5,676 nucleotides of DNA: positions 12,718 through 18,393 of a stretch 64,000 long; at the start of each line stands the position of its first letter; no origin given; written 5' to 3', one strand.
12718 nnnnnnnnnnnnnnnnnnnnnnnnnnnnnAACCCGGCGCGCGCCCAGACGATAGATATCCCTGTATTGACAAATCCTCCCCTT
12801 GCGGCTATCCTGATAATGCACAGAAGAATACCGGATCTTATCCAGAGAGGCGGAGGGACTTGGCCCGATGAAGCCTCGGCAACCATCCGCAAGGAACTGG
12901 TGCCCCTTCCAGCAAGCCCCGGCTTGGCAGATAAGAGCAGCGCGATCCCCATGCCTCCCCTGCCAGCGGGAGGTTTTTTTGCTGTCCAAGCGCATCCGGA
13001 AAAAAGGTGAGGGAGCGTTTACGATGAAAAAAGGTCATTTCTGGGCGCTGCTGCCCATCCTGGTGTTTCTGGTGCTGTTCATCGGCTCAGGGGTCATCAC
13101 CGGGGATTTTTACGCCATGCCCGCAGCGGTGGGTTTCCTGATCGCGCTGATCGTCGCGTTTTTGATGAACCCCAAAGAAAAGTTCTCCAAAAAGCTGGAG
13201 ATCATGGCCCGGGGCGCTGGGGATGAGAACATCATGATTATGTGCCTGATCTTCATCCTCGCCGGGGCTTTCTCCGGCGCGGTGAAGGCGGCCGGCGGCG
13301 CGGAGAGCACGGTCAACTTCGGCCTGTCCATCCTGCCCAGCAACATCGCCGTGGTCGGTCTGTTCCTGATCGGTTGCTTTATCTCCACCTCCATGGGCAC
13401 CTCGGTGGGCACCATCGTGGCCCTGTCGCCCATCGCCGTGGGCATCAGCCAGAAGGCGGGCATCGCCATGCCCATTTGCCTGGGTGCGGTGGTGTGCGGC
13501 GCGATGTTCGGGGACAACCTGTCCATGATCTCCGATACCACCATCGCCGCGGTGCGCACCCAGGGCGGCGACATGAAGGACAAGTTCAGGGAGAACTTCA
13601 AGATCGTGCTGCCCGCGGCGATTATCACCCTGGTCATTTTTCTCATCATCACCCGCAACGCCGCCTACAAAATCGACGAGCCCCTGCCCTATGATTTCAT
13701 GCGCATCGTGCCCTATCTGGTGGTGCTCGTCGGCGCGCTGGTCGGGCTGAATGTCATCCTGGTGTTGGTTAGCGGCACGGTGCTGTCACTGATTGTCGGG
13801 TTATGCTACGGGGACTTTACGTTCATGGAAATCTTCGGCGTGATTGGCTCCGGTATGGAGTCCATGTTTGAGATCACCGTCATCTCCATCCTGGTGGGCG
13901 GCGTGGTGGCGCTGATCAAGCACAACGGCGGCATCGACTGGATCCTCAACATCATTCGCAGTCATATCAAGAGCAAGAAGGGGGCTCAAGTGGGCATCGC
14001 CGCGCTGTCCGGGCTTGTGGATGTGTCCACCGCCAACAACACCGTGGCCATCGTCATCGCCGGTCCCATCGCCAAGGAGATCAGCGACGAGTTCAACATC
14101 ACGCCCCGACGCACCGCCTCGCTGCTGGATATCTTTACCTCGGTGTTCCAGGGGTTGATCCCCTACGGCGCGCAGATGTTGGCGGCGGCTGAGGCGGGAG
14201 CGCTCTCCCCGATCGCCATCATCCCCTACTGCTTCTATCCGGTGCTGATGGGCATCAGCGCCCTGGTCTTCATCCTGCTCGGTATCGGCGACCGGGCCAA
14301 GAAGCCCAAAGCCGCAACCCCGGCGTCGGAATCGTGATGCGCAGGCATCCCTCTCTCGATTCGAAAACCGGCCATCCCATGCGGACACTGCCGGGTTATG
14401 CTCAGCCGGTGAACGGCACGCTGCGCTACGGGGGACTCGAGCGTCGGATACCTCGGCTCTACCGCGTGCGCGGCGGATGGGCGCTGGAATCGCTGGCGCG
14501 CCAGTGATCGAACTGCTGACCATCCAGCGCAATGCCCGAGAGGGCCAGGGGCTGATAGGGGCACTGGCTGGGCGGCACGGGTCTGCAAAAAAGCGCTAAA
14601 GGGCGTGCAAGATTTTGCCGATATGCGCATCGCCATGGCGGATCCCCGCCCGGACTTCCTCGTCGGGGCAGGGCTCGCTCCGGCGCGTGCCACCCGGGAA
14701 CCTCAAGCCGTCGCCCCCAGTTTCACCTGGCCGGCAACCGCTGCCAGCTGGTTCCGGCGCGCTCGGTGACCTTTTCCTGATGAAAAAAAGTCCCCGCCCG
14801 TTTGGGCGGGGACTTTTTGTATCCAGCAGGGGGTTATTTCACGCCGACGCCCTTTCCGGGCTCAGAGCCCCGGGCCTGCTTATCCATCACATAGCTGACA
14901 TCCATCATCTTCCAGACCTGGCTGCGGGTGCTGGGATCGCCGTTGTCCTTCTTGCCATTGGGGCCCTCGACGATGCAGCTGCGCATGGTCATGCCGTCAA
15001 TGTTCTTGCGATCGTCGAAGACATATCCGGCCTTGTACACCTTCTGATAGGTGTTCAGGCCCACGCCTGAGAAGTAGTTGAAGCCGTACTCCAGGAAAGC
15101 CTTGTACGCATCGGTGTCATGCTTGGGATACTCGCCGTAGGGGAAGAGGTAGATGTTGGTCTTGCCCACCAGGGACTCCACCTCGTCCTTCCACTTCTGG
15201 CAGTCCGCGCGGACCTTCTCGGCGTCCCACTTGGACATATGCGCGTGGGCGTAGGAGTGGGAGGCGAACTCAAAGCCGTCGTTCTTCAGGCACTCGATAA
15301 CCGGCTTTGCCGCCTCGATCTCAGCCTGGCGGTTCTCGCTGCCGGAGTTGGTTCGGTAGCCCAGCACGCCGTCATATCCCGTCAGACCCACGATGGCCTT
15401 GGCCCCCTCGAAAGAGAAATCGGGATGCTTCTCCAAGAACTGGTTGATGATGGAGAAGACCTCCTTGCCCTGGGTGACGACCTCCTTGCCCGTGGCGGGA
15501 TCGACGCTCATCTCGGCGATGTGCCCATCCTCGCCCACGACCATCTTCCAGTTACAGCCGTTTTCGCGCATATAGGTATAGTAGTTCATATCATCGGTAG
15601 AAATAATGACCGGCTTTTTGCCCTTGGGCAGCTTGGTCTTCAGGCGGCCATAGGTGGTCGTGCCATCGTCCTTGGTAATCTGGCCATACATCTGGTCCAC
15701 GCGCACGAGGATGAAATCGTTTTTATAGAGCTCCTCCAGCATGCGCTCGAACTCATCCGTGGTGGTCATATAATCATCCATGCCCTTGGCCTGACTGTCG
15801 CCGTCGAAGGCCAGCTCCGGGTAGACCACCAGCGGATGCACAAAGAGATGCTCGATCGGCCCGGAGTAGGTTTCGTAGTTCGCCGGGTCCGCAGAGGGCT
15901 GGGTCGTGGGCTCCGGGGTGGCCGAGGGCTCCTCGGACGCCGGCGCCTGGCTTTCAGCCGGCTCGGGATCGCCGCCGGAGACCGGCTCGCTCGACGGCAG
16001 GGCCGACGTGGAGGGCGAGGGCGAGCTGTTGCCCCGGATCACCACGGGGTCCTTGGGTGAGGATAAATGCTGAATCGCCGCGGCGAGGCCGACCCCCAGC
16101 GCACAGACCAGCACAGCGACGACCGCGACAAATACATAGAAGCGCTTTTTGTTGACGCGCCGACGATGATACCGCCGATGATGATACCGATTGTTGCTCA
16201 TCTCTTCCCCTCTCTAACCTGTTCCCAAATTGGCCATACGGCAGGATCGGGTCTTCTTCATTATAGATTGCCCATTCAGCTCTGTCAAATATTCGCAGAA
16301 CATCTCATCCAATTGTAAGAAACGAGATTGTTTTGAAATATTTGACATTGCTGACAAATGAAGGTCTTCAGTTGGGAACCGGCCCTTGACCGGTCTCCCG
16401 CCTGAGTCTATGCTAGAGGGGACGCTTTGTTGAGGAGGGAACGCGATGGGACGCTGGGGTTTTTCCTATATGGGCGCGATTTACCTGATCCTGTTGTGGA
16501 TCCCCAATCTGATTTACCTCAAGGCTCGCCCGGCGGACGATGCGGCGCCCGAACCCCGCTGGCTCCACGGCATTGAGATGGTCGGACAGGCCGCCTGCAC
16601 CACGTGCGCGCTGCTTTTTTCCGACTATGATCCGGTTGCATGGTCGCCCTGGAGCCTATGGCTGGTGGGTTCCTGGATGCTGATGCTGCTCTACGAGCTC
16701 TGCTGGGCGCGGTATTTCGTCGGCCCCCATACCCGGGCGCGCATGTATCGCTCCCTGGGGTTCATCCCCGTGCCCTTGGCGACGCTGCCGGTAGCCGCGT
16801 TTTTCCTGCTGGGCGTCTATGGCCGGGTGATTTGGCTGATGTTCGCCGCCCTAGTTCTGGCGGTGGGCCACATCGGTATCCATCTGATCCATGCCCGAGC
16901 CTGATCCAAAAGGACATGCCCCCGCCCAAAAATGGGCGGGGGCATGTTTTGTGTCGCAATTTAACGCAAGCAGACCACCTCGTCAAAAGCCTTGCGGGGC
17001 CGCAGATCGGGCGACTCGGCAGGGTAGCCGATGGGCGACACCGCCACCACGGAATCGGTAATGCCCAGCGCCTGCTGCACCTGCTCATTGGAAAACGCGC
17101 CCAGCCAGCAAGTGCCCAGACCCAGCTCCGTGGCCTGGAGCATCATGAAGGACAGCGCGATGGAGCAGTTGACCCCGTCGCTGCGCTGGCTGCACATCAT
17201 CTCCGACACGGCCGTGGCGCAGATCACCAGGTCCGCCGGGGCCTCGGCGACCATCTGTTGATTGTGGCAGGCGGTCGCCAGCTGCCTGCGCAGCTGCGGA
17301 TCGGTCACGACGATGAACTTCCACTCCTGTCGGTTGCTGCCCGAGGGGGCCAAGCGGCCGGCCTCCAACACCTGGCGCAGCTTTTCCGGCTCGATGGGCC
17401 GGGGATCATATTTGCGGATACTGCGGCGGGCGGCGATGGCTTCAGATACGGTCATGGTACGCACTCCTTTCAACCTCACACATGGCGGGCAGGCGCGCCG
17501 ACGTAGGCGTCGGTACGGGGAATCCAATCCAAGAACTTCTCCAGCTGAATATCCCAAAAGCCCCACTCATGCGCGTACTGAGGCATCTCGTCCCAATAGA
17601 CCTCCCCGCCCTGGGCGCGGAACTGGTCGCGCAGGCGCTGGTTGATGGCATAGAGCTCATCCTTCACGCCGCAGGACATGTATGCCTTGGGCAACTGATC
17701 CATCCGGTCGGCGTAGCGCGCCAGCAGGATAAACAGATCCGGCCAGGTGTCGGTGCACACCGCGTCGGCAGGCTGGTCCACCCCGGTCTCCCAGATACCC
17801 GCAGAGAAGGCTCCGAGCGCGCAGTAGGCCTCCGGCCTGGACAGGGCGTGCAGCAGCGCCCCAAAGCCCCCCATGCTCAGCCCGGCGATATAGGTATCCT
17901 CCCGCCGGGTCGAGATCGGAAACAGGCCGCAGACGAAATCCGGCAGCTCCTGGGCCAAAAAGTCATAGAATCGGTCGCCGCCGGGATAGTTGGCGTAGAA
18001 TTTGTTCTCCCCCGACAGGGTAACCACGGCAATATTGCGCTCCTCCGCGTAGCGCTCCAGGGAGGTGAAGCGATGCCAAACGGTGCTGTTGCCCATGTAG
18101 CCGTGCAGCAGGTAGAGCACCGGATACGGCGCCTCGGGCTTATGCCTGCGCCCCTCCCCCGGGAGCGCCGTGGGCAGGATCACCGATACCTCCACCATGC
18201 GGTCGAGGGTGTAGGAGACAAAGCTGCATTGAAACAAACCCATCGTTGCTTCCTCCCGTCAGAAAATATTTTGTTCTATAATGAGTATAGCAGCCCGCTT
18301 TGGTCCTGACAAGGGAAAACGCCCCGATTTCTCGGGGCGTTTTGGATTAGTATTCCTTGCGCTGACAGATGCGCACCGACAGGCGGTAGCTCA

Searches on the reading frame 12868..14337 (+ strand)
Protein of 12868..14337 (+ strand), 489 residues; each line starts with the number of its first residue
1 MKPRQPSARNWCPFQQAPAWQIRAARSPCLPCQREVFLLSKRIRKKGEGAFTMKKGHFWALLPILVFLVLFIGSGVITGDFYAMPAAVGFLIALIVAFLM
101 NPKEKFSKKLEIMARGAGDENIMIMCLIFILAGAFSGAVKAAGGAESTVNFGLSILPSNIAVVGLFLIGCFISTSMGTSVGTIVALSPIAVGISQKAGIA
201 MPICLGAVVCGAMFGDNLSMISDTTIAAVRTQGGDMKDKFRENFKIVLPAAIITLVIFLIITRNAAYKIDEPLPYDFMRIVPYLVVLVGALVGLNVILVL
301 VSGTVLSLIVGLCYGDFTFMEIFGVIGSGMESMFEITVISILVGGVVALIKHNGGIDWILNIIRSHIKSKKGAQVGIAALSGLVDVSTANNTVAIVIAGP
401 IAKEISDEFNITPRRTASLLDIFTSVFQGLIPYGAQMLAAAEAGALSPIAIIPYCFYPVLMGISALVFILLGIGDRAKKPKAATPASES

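Call 6: search_protein_families(library=pfam, proteins=[window:12868-14337:+])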
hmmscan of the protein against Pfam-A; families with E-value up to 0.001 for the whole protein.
window:12868-14337:+ (489 aa): 1 family
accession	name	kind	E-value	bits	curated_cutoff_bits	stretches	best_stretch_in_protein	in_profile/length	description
PF03553.21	Na_H_antiporter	-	1.5e-26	93.8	23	2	62-260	100-300/303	Na+/H+ antiporter family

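Call 7: search_protein_families(library=ncbifam, proteins=[window:12868-14337:+])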
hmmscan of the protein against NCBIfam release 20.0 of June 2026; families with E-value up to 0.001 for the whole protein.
window:12868-14337:+ (489 aa): 3 families
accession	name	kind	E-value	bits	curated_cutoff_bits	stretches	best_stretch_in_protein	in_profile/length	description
TIGR00931.1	antiport_nhaC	equivalog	3.3e-26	92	370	2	58-311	6-268/454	Na+/H+ antiporter NhaC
NF052307.1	ArgOrthExpArcD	equivalog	3.4e-15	55.8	650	1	60-473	23-460/469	arginine/ornithine antiporter ArcD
NF000013.1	tet_NaH_anti_35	exception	1.8e-08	34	750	1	106-264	180-334/369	tetracycline efflux Na+/H+ antiporter family transporter Tet(35)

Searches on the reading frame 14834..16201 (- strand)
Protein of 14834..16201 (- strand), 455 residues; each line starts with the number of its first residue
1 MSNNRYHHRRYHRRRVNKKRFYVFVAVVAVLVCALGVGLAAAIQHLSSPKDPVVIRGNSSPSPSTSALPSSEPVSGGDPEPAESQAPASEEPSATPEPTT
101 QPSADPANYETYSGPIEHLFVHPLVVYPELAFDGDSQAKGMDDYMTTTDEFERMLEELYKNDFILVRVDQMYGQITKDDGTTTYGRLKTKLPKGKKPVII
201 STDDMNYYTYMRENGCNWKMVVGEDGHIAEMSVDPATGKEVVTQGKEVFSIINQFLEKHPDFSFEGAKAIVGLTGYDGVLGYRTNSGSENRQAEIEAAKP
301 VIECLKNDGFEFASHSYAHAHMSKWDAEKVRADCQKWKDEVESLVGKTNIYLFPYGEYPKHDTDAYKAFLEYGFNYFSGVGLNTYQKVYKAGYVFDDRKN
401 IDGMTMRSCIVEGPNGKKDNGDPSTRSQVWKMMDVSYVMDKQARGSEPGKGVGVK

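Call 69: search_protein_families(library=pfam, proteins=[window:14834-16201:-], max_evalue=0.00001)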
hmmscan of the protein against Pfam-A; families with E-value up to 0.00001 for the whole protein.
window:14834-16201:- (455 aa): 1 family
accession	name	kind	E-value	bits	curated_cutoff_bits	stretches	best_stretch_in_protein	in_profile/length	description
PF01522.26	Polysacc_deac_1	-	1.4e-09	38.4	23.1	1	295-363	44-113/124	Polysaccharide deacetylase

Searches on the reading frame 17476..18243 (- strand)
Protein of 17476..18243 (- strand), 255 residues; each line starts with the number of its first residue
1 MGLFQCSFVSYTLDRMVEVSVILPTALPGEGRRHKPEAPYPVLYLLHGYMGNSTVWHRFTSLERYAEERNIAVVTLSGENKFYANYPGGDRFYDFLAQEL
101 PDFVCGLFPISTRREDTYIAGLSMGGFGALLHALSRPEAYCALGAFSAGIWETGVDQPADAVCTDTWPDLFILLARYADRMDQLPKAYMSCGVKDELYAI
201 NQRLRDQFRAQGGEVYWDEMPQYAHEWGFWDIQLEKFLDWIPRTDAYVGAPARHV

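Call 69: search_protein_families(library=pfam, proteins=[window:17476-18243:-], max_evalue=0.00001)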
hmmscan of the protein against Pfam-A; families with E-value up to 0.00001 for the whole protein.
window:17476-18243:- (255 aa): 2 families
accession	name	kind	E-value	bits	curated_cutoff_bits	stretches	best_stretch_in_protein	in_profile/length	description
PF00756.26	Esterase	-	5.9e-21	75.8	22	1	11-158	2-160/251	Putative esterase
PF12697.13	Abhydrolase_6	-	7.6e-06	27.2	26.3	1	44-231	2-158/217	Alpha/beta hydrolase family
